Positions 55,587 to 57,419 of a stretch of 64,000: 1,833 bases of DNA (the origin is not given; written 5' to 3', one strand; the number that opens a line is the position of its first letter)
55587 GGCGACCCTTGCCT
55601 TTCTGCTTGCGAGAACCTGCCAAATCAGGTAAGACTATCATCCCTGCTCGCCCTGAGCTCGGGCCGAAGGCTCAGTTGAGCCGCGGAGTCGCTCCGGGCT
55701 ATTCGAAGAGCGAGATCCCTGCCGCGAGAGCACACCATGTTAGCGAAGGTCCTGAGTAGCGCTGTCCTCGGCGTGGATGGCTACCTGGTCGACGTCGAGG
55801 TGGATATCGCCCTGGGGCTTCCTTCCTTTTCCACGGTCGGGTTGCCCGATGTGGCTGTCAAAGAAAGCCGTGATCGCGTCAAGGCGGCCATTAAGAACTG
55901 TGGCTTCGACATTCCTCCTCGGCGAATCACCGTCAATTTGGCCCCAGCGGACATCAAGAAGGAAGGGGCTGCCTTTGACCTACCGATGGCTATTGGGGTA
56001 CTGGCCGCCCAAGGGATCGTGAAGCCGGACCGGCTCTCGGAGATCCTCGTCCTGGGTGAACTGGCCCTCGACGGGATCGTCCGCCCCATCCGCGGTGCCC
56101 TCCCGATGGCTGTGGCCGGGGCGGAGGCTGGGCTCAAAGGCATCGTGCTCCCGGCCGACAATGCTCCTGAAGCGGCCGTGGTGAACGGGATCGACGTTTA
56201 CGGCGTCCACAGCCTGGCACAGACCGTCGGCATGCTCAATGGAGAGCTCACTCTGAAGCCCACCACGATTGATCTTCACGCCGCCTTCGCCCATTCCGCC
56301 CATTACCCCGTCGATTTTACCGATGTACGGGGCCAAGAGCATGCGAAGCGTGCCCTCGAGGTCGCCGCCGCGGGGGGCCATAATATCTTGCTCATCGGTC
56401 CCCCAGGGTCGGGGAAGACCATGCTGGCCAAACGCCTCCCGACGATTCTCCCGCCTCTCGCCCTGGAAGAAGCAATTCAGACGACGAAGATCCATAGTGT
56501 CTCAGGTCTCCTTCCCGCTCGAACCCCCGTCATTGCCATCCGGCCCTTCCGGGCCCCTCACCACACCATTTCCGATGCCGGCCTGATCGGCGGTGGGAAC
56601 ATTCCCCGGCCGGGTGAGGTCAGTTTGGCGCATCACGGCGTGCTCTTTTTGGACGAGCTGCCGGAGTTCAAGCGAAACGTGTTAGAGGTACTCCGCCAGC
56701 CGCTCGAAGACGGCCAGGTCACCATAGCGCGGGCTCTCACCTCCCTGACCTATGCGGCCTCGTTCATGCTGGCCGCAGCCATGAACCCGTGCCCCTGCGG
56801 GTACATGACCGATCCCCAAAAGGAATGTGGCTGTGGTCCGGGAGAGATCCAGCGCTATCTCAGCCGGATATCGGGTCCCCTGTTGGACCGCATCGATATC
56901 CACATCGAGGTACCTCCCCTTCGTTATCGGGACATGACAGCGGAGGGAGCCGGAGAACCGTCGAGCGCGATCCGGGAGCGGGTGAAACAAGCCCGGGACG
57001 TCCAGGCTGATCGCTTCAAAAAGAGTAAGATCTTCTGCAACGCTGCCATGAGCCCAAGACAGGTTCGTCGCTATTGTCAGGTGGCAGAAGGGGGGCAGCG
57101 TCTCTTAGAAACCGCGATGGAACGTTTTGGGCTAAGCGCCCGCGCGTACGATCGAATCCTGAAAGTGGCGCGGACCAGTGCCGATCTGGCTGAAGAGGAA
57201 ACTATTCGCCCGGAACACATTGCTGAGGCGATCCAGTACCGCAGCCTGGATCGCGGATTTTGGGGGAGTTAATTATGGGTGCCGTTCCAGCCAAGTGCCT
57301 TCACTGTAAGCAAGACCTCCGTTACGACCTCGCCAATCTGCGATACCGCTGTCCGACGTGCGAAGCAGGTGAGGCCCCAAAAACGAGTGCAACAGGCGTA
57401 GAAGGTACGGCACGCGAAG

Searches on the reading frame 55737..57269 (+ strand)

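Call 19: search_protein_families(library=pfam, proteins=[window:55737-57269:+], max_evalue=0.00001)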
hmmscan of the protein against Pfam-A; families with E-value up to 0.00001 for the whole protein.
window:55737-57269:+ (511 aa): 5 families
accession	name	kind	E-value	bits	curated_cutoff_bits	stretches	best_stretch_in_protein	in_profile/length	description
PF01078.27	Mg_chelatase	-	4.6e-97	323.9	20.3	1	193-398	1-205/207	Magnesium chelatase, subunit ChlI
PF13541.12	ChlI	-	4.1e-47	159.5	27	1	20-142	1-121/121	Subunit ChlI of Mg-chelatase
PF13335.12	Mg_chelatase_C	-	1.2e-34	119.2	26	1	406-502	1-94/94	Magnesium chelatase, subunit ChlI C-terminal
PF07728.20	AAA_5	-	1.1e-08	35.6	22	1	216-353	1-125/139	AAA domain (dynein-related subfamily)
PF00493.29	MCM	-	1.2e-06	28.2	23.3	0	292-356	114-178/224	MCM P-loop domain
